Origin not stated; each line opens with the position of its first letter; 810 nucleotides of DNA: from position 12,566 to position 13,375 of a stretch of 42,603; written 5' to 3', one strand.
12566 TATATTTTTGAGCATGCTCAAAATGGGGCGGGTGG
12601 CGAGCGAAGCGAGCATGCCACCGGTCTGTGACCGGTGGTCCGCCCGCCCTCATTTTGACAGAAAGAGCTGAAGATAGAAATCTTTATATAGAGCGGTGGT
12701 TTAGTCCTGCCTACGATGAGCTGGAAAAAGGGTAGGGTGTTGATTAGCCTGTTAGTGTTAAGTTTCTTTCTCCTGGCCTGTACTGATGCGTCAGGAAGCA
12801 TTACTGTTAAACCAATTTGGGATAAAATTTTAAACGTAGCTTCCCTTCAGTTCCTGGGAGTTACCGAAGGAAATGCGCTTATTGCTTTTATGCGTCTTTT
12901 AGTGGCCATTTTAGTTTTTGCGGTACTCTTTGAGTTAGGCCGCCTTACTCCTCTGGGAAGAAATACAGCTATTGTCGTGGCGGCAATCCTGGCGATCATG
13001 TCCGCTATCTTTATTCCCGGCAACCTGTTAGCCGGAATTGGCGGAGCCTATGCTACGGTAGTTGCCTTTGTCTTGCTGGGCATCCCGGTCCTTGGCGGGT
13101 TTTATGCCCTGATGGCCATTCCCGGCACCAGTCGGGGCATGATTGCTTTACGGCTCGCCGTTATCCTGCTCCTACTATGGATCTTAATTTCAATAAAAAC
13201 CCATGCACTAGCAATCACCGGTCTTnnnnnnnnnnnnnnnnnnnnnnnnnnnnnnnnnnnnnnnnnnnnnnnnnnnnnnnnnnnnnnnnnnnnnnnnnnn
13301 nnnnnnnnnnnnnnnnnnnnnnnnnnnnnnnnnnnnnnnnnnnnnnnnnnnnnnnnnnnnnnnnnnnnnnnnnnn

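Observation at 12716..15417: Tandemly duplicated two-gene cassette (secreted 4-TM protein plus TM-anchored coiled-coil protein) with no recognisable family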

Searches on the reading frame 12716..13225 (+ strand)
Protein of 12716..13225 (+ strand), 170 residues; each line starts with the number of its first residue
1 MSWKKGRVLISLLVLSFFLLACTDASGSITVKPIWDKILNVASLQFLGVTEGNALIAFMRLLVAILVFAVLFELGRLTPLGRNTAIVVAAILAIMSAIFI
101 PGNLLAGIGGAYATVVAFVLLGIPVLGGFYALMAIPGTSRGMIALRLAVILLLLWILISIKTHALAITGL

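Call 5: search_protein_families(library=pfam, proteins=[window:12716-13225:+], max_evalue=1)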
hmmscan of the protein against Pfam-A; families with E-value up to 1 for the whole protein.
window:12716-13225:+ (170 aa): 1 family
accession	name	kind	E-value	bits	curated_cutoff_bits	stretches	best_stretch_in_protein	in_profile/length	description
PF23636.1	DUF7144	-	0.16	12.5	27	1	110-154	67-111/115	Domain of unknown function (DUF7144)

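Call 10: search_protein_families(library=ncbifam, proteins=[window:12716-13225:+], max_evalue=1)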
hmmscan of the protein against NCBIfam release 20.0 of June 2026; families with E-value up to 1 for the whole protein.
window:12716-13225:+ (170 aa): 0 families

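Call 62: search_protein_families(library=padloc, proteins=[window:12716-13225:+], max_evalue=0.1)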
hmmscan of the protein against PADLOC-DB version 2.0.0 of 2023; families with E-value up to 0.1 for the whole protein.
window:12716-13225:+ (170 aa): 0 families

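Call 63: search_protein_families(library=phrogs, proteins=[window:12716-13225:+], max_evalue=0.1)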
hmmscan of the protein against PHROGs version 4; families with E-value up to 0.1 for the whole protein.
window:12716-13225:+ (170 aa): 0 families

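Call 67: find_homologous_proteins(query=A5, max_evalue=0.001)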
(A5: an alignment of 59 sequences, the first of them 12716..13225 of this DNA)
Query A5 (59 sequences) (170 aa, profile of the alignment): 12 proteins with E <= 0.001 among 8000 candidates.
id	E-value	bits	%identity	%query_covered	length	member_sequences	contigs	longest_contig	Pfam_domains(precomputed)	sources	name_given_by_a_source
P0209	2.2e-55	205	67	98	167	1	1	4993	-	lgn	-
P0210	4.9e-55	204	80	99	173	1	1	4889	-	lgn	-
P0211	7.8e-55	203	75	100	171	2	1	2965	-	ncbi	-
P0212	1.3e-54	203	100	100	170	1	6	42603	-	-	-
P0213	7.3e-54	200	79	100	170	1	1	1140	-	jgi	-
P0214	4.7e-50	188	80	89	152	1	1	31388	-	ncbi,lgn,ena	-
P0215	1.2e-49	186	52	89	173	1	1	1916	-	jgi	jgi:hypothetical protein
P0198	9.5e-38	148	34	76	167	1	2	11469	-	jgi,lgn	-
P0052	3.9e-36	142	43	79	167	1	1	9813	-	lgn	-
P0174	6.5e-33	132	31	66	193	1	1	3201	-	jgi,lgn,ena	-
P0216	1.9e-29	121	28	93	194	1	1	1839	-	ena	-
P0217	4.3e-14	71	27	46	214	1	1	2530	-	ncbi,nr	ncbi:hypothetical protein KY317_03930 [Candidatus Woesearchaeota archaeon]|nr:hypothetical protein [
